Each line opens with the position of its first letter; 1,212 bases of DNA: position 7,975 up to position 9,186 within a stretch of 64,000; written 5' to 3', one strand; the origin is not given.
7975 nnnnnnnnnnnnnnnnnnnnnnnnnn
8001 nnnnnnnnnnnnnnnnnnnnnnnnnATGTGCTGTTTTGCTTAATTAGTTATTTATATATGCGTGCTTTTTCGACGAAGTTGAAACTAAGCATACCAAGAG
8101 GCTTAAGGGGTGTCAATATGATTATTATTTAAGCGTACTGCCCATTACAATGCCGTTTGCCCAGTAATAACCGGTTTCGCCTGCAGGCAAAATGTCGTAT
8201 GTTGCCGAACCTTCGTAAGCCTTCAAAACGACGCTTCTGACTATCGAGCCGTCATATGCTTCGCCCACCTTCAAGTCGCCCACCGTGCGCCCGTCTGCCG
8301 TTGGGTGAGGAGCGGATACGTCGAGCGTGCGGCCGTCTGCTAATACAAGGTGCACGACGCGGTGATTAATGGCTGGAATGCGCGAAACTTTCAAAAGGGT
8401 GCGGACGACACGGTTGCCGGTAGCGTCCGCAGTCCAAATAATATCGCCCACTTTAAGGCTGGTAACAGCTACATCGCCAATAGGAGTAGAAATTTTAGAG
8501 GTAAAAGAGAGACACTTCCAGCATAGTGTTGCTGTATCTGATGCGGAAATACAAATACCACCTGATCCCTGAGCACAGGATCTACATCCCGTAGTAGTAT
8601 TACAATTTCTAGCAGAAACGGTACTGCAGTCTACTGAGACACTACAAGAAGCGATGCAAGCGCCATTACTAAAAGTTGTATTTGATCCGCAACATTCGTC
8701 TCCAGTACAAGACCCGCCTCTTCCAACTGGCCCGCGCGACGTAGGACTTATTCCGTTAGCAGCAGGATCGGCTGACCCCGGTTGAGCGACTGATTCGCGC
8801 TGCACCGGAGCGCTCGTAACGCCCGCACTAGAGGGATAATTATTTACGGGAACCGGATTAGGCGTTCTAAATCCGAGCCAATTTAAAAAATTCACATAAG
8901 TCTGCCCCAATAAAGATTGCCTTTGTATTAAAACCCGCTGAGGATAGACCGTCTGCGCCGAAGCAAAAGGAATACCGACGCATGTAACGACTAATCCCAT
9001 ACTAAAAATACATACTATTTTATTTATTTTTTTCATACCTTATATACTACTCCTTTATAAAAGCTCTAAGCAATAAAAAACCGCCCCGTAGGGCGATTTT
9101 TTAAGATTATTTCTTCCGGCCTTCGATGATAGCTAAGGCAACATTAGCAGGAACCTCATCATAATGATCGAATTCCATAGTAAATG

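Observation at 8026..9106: Secreted Cys-rich protein with a C-terminal Hint (Hedgehog/intein-type) domain inserted as its own transcription unit between fusA and tuf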

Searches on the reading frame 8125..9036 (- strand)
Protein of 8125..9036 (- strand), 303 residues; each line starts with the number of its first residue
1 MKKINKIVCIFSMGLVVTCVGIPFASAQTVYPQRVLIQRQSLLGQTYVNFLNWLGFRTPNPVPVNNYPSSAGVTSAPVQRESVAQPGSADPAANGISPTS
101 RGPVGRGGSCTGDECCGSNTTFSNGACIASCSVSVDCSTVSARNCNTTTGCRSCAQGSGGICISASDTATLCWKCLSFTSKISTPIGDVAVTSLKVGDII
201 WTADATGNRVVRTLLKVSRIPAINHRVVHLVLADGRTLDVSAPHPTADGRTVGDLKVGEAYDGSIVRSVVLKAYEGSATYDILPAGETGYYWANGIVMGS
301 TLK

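Call 3: search_protein_families(library=pfam, proteins=[window:8125-9036:-], max_evalue=10)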
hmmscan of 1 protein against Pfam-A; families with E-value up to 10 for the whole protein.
window:8125-9036:- (303 aa): 2 families
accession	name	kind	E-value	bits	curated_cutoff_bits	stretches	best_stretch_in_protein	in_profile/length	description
PF13403.11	Hint_2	-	0.0012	19.7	28.4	1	175-214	2-41/147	Hint domain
PF00900.26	Ribosomal_S4e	-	0.19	12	25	1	214-243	29-58/75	Ribosomal family S4e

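Call 4: search_protein_families(library=ncbifam, proteins=[window:8125-9036:-], max_evalue=10)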
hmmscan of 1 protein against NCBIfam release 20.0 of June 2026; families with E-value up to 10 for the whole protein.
window:8125-9036:- (303 aa): 0 families

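Call 5: search_solved_structures(query=window:8125-9036:-, max_evalue=10, show_alignments=3)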
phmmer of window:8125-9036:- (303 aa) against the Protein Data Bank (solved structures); distinct sequences matched with E-value up to 10: 2.
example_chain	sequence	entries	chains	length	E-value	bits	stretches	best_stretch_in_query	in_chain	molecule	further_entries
6dsl_B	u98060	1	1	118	0.011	18.3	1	228-298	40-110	Consensus engineered intein CatC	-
6xys_A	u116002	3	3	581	0.78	12.2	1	97-154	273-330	Acetylcholinesterase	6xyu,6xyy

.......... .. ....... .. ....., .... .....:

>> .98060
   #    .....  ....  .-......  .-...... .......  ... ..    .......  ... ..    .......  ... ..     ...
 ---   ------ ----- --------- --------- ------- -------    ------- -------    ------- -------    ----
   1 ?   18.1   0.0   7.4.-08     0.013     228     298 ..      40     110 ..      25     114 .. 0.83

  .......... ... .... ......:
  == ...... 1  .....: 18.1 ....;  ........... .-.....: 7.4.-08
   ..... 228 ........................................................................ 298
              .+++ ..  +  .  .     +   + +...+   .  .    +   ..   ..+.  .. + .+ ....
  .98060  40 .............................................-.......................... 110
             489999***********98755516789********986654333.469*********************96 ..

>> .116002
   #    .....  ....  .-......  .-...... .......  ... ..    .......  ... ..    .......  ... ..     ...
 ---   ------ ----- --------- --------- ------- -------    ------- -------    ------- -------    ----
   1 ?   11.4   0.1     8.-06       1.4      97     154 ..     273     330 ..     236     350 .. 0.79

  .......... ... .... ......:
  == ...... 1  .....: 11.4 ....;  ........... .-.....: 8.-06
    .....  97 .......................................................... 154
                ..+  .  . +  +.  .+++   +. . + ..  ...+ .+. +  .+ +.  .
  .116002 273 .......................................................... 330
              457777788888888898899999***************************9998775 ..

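Call 6: find_homologous_proteins(query=window:8125-9036:-, max_evalue=0.001)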
Query window:8125-9036:- (303 aa): 953 proteins with E <= 0.001 among 2933 candidates; the best 120 are listed.
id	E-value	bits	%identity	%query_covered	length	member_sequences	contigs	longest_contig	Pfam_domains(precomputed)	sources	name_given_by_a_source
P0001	1.4e-190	650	100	96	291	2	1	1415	-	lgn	-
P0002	4.7e-93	330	59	96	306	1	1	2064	-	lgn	-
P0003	3.4e-77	278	54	95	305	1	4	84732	-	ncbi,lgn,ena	-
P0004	9.1e-73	263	50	99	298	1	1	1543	PF13403.12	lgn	-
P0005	1.8e-63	233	77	43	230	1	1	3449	-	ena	-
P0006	2.4e-63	232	48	100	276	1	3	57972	-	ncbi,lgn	-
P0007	1.1e-58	217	61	59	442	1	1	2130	-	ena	-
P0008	3.4e-58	215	73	44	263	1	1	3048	-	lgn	-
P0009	4.2e-58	215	59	60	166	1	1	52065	-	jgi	-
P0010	8.2e-58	214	60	58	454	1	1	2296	-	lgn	-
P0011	4.2e-57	212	56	63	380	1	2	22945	PF13403.12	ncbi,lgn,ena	-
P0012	5.2e-57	212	52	65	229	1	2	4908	PF13403.12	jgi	jgi:hypothetical protein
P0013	1.9e-56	210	76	43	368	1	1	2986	-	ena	-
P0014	2.2e-56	210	74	44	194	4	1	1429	PF13403.12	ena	-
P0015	4.3e-56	209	68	48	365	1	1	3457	-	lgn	-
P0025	3.6e-42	163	47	67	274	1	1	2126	PF13403.12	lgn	-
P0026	2.4e-41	160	55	44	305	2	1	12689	PF13403.12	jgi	jgi:hypothetical protein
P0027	7.8e-41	158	59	44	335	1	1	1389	PF13403.12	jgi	-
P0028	8.4e-41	158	57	44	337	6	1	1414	PF13403.12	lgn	-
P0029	8.7e-41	158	59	44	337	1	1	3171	PF13403.12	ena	-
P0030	1.7e-40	157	58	44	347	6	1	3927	PF13403.12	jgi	jgi:hypothetical protein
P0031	1.9e-40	157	57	44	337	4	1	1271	PF13403.12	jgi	-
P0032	2.2e-40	157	57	44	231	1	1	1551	PF13403.12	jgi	jgi:hypothetical protein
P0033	2.2e-40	157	56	44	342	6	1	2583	PF13403.12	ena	-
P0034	2.7e-40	157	44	63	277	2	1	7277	PF13403.12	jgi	-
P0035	3.1e-40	156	58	44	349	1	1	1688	PF13403.12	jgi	-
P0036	6.2e-40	155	58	44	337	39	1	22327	PF13403.12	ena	-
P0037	8.8e-40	155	58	44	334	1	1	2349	PF13403.12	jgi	jgi:hypothetical protein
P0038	8.9e-40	155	58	44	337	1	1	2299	PF13403.12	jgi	jgi:hypothetical protein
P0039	9.4e-40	155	56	44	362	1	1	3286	PF13403.12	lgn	-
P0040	9.4e-40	155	56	44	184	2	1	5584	PF13403.12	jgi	jgi:hypothetical protein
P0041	9.9e-40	155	54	48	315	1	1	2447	PF13403.12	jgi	jgi:hypothetical protein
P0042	1.1e-39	155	56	44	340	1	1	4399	PF13403.12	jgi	jgi:Hint domain-containing protein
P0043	1.2e-39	154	52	48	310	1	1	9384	PF13403.12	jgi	jgi:hypothetical protein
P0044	1.3e-39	154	57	44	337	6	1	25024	PF13403.12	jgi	-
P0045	1.8e-39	154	51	49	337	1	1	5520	PF13403.12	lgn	-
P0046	1.8e-39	154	55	49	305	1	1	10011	PF13403.12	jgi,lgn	jgi:hypothetical protein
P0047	1.9e-39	154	56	44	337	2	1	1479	PF13403.12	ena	-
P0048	2.0e-39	154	57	44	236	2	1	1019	PF13403.12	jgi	jgi:Hint domain-containing protein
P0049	2.2e-39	154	57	44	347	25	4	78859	PF13403.12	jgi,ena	-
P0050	4.7e-39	153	56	44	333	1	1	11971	PF13403.12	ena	-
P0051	9.3e-39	152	54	44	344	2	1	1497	PF13403.12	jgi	jgi:hypothetical protein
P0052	9.7e-39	152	58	44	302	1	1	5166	PF13403.12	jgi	jgi:hypothetical protein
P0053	1.0e-38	151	52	50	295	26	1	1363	PF13403.12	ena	-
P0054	1.1e-38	151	52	49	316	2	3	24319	PF13403.12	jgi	jgi:hypothetical protein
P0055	1.3e-38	151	55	44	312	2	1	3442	PF13403.12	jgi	jgi:hypothetical protein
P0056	1.4e-38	151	56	44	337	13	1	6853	PF13403.12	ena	-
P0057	1.4e-38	151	58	44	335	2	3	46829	PF13403.12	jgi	jgi:hypothetical protein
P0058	2.2e-38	150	53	48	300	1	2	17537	PF13403.12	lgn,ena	-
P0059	2.4e-38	150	57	44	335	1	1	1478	PF13403.12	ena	-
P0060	3.0e-38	150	55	44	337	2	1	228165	PF13403.12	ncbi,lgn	ncbi:MAG: Hint domain-containing protein [Chloroflexota bacterium]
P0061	3.3e-38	150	51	49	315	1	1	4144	PF13403.12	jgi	jgi:Hint domain-containing protein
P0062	4.2e-38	149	52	49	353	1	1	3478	PF13403.12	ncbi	-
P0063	5.2e-38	149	55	44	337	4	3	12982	PF13403.12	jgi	jgi:hypothetical protein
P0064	5.6e-38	149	51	50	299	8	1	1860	PF13403.12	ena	-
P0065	5.9e-38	149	55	44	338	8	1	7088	PF13403.12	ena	-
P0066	6.5e-38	149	57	44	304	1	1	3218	PF13403.12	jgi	jgi:hypothetical protein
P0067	7.0e-38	149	56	44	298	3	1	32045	PF13403.12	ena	-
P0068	7.8e-38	149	49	48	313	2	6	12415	PF13403.12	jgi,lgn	jgi:hypothetical protein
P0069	8.1e-38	149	46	57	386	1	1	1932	PF13403.12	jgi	jgi:hypothetical protein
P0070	8.6e-38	148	55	44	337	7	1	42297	PF13403.12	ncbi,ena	-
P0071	8.7e-38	148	52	50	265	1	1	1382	PF13403.12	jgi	jgi:hypothetical protein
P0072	9.9e-38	148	56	43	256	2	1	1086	PF13403.12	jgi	jgi:hypothetical protein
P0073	1.2e-37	148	55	43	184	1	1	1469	PF13403.12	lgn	-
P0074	1.5e-37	148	54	44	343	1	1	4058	PF13403.12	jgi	jgi:hypothetical protein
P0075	1.5e-37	148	51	49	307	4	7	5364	PF13403.12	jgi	jgi:hypothetical protein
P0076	1.5e-37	148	51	50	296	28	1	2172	PF13403.12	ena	-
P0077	1.8e-37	147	46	54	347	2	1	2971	PF13403.12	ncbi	-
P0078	1.8e-37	147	50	50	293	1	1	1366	PF13403.12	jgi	jgi:hypothetical protein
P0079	1.8e-37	147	55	45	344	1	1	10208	PF13403.12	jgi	jgi:Hint domain-containing protein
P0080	1.9e-37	147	57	44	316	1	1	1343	PF13403.12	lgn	-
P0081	2.0e-37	147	55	44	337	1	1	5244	PF13403.12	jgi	jgi:Hint domain-containing protein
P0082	2.5e-37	147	55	44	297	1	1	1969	PF13403.12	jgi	jgi:hypothetical protein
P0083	2.6e-37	147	49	50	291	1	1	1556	PF13403.12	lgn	-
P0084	2.7e-37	147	56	44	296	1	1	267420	PF13403.12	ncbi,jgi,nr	ncbi:MAG TPA: Hint domain-containing protein [Candidatus Limnocylindria bacterium]|jgi:hypothetical 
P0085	3.4e-37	146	57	44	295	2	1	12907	PF13403.12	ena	-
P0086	3.4e-37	146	52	48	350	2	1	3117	PF13403.12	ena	-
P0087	3.8e-37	146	49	50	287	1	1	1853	PF13403.12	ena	-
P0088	3.9e-37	146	57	45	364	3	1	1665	PF13403.12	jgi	jgi:hypothetical protein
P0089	4.0e-37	146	52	48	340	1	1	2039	PF13403.12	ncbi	-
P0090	4.4e-37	146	52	49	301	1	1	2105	PF13403.12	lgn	-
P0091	4.4e-37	146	57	44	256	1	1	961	PF04977.21,PF13403.12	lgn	-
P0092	4.4e-37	146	54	44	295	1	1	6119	PF13403.12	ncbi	-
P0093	5.4e-37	146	53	48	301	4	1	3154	PF13403.12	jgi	jgi:hypothetical protein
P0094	5.5e-37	146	50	50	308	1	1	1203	PF13403.12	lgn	-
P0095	6.9e-37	145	54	44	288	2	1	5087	PF13403.12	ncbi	ncbi:MAG: Hint domain-containing protein [Chloroflexota bacterium]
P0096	7.9e-37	145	53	44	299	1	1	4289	PF13403.12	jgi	jgi:hypothetical protein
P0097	1.0e-36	145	54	44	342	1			PF13403.12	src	-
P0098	1.1e-36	145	56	44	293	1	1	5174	PF13403.12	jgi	jgi:hypothetical protein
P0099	1.1e-36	145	56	44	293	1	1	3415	PF13403.12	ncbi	-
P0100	1.2e-36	145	52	44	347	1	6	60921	PF13403.12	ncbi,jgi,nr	ncbi:MAG TPA: Hint domain-containing protein [Candidatus Limnocylindria bacterium]|jgi:hypothetical 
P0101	1.2e-36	145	56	44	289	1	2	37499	PF13403.12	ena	-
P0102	1.2e-36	145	51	48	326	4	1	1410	PF13403.12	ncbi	-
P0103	1.2e-36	145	55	43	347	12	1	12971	PF13403.12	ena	-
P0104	1.3e-36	145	55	44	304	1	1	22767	PF13403.12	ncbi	-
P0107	1.8e-36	144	55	44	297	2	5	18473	PF13403.12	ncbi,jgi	jgi:hypothetical protein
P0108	1.8e-36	144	52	48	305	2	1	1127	PF13403.12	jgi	-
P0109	1.8e-36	144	52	49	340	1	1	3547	PF13403.12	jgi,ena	-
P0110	1.8e-36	144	55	44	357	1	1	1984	PF13403.12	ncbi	-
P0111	1.9e-36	144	51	47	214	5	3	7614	PF13403.12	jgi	-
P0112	1.9e-36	144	54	44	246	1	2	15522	PF13403.12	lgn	-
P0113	2.4e-36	144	55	44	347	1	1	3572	PF13403.12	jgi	jgi:hypothetical protein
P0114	2.4e-36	144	54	44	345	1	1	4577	PF13403.12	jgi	jgi:Hint domain-containing protein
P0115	2.4e-36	144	51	48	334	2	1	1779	PF13403.12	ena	-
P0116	2.5e-36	144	51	49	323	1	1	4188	PF13403.12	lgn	-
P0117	2.7e-36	144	55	44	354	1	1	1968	PF13403.12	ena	-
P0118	2.8e-36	143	51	48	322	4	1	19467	PF13403.12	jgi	jgi:Hint domain-containing protein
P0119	2.8e-36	143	55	44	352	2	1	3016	PF13403.12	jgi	jgi:hypothetical protein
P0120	2.9e-36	143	49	49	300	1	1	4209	PF13403.12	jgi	jgi:hypothetical protein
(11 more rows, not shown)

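Call 9: find_encoding_contigs(protein=P0003, flank=6000, max_places=3)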
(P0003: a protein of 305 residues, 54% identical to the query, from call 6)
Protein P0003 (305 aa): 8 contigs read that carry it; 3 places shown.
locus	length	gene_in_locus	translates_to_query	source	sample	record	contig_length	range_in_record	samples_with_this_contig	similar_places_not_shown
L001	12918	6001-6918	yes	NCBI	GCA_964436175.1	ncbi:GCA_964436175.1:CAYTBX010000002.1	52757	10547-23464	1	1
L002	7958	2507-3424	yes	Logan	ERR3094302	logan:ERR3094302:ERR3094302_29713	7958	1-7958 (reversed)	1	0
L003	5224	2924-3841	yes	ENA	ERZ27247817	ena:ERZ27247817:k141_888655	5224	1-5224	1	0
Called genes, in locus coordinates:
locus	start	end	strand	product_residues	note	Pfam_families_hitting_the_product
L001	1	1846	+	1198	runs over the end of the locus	PF04997:RNA_pol_Rpb1_1, PF00623:RNA_pol_Rpb1_2, PF04983:RNA_pol_Rpb1_3, PF05000:RNA_pol_Rpb1_4 (weak), PF04998:RNA_pol_Rpb1_5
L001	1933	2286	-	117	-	-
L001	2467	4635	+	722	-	PF00133:tRNA-synt_1, PF09334:tRNA-synt_1g, PF13603:tRNA-synt_1_2, PF00133:tRNA-synt_1, PF09334:tRNA-synt_1g, PF08264:Anticodon_1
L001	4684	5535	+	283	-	-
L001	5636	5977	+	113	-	-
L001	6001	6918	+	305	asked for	-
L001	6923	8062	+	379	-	-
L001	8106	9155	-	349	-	PF00089:Trypsin, PF13365:Trypsin_2, PF13180:PDZ_2, PF17820:PDZ_6 (weak)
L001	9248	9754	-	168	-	-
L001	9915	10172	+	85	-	-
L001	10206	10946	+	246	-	PF04264:YceI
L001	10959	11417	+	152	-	PF11188:DUF2975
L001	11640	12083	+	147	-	PF00293:NUDIX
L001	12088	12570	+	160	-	PF00383:dCMP_cyt_deam_1, PF14437:MafB19-deam (weak)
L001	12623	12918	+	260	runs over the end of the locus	PF00142:Fer4_NifH (weak), PF01656:CbiA, PF02374:ArsA_ATPase (weak), PF06564:CBP_BcsQ, PF09140:MipZ, PF10609:ParA, PF13614:AAA_31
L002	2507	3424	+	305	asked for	-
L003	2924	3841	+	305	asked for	-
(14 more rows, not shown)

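Call 10: find_encoding_contigs(protein=P0006, flank=6000, max_places=3)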
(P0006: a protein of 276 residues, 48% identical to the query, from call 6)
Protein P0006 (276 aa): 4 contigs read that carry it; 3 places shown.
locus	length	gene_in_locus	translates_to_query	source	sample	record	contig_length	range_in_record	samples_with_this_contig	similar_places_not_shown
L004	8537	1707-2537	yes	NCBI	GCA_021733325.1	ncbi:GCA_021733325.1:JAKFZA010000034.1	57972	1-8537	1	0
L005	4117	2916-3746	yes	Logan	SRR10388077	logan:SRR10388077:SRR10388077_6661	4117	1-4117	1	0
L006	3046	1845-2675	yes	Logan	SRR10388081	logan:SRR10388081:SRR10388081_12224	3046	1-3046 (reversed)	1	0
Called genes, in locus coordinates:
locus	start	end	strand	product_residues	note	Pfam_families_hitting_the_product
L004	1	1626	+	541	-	?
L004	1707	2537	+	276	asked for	-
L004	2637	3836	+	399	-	PF00009:GTP_EFTU, PF03144:GTP_EFTU_D2, PF03143:GTP_EFTU_D3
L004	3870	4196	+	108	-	PF00338:Ribosomal_S10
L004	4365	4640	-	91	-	-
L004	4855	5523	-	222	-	-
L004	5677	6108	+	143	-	PF00297:Ribosomal_L3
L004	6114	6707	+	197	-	PF00573:Ribosomal_L4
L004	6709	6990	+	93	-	PF00276:Ribosomal_L23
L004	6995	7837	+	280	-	PF00181:Ribosomal_L2_N, PF03947:Ribosomal_L2_C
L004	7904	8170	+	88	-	PF00203:Ribosomal_S19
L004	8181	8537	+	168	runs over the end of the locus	PF00237:Ribosomal_L22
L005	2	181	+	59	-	?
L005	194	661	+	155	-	PF00177:Ribosomal_S7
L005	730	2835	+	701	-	PF00009:GTP_EFTU, PF22042:EF-G_D2, PF03144:GTP_EFTU_D2, PF14492:EFG_III, PF16658:RF3_C (weak), PF03764:EFG_IV, PF00679:EFG_C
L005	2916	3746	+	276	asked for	-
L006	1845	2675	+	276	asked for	-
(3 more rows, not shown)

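Call 12: find_encoding_contigs(protein=P0002, flank=6000, max_places=3)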
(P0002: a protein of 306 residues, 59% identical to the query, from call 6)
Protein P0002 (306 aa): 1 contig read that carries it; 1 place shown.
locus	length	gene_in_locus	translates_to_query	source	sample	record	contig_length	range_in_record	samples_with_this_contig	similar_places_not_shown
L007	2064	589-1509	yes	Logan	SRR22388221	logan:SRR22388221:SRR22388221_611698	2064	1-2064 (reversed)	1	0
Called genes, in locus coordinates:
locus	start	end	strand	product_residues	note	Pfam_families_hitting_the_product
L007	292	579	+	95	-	-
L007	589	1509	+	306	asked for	-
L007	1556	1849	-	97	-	-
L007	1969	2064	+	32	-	?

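Call 13: find_encoding_contigs(protein=P0004, flank=6000, max_places=3)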
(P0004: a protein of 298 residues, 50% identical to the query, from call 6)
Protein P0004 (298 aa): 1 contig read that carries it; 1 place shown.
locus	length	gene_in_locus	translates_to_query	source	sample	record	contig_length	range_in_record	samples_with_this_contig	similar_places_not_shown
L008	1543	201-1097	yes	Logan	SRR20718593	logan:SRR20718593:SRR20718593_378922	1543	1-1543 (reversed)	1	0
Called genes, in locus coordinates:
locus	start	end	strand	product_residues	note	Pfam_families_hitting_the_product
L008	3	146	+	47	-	?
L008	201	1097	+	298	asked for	PF13403:Hint_2 (weak)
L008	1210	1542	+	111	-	?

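Call 56: predict_structure(alignment_id=A2)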
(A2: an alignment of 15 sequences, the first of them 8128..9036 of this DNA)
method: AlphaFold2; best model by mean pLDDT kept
length: 303 residues; sequences in the alignment: 15
mean_pLDDT: 64.3   pTM: 0.48
mean pLDDT of the five models: 64.3, 62.7, 62.4, 61.8, 50.0
residues with pLDDT >= 90: 105; 70-90: 36; 50-70: 26; < 50: 136
segments of 3 or more residues with pLDDT < 50: 13-15, 21-38, 62-90, 92-171
pLDDT, mean of each block of 10 residues (from residue 1): 52 50 41 44 68 71 43 41 38 39 36 35 31 27 32 34 38 81 97 97 92 93 89 97 91 95 96 91 87 95 81
secondary structure, 60 per line:
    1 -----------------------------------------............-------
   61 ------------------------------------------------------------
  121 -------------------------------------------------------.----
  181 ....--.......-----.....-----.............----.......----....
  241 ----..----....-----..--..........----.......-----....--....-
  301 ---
elements in order: H42-53 E181-184 E187-190 E199-203 E209-221 E226-232 E237-240 E264-273 E278-284 E290-293 E296-299

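Call 59: search_protein_families(library=pfam, proteins=[P0036, P0060, P0004, P0025, P0011, P0084], max_evalue=0.01)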
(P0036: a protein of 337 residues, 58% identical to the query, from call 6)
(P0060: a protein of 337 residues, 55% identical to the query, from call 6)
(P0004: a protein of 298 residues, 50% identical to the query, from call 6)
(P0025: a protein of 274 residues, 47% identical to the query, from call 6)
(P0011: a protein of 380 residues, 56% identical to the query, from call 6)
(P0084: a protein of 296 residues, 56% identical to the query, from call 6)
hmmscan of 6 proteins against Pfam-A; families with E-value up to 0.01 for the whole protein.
P0036 (337 aa): 1 family
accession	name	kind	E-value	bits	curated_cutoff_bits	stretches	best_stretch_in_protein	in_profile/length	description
PF13403.11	Hint_2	-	2.3e-08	35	28.4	1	207-255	1-45/147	Hint domain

P0060 (337 aa): 1 family
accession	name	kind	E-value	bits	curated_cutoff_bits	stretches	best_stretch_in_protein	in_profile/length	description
PF13403.11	Hint_2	-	5.7e-10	40.2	28.4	1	207-255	1-45/147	Hint domain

P0004 (298 aa): 1 family
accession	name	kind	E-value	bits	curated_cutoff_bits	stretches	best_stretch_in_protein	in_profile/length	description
PF13403.11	Hint_2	-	1.3e-05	26.1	28.4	1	169-211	1-43/147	Hint domain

P0025 (274 aa): 3 families
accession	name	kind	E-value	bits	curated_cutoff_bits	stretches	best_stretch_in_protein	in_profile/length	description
PF13403.11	Hint_2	-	8.4e-07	29.9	28.4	1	143-216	2-84/147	Hint domain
PF14623.11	Vint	-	0.00018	21.8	27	1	143-216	2-65/166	Hint-domain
PF04977.20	DivIC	-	0.0025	18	28.9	1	33-79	3-49/80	Septum formation initiator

P0011 (380 aa): 1 family
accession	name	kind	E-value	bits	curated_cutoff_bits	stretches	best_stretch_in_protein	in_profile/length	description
PF13403.11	Hint_2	-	1.8e-05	25.6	28.4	1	252-294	2-44/147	Hint domain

P0084 (296 aa): 1 family
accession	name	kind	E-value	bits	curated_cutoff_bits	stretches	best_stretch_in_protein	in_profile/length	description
PF13403.11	Hint_2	-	9.1e-10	39.5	28.4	1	166-214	1-45/147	Hint domain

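Call 73: search_protein_families(library=ncbifam, proteins=[P0060, P0084, P0036, P0003, P0006], max_evalue=1)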
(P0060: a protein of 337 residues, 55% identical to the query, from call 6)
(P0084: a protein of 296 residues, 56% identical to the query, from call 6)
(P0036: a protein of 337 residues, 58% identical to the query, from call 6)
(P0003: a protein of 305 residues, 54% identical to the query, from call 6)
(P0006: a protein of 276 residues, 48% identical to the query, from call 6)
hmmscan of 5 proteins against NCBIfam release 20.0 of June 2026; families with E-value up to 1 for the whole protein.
P0060 (337 aa): 2 families
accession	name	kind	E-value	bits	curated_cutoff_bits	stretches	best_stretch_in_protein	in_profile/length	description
NF058595.1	invert_tail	domain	0.035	14.4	37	1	4-42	61-100/113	lipo-invert putative C-terminal anchoring domain-containing protein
NF041057.1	Rcas_1661_fam_Se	equivalog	0.21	11.1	190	1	5-70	2-66/247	Rcas_1661 family thioredoxin-like (seleno)lipoprotein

P0084 (296 aa): 1 family
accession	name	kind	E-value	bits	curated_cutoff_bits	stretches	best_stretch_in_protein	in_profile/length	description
NF058595.1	invert_tail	domain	0.11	12.9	37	1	3-33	59-87/113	lipo-invert putative C-terminal anchoring domain-containing protein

P0036 (337 aa): 2 families
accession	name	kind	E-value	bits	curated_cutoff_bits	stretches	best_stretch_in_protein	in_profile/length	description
NF058595.1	invert_tail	domain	0.1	12.9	37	1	4-44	61-98/113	lipo-invert putative C-terminal anchoring domain-containing protein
NF041057.1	Rcas_1661_fam_Se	equivalog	0.11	12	190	1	5-70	2-66/247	Rcas_1661 family thioredoxin-like (seleno)lipoprotein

P0003 (305 aa): 0 families

P0006 (276 aa): 0 families

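Call 74: search_protein_families(library=padloc, proteins=[window:8125-9036:-, P0060], max_evalue=1)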
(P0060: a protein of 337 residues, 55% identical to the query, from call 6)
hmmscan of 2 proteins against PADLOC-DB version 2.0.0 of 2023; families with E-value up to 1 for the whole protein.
window:8125-9036:- (303 aa): 0 families

P0060 (337 aa): 0 families
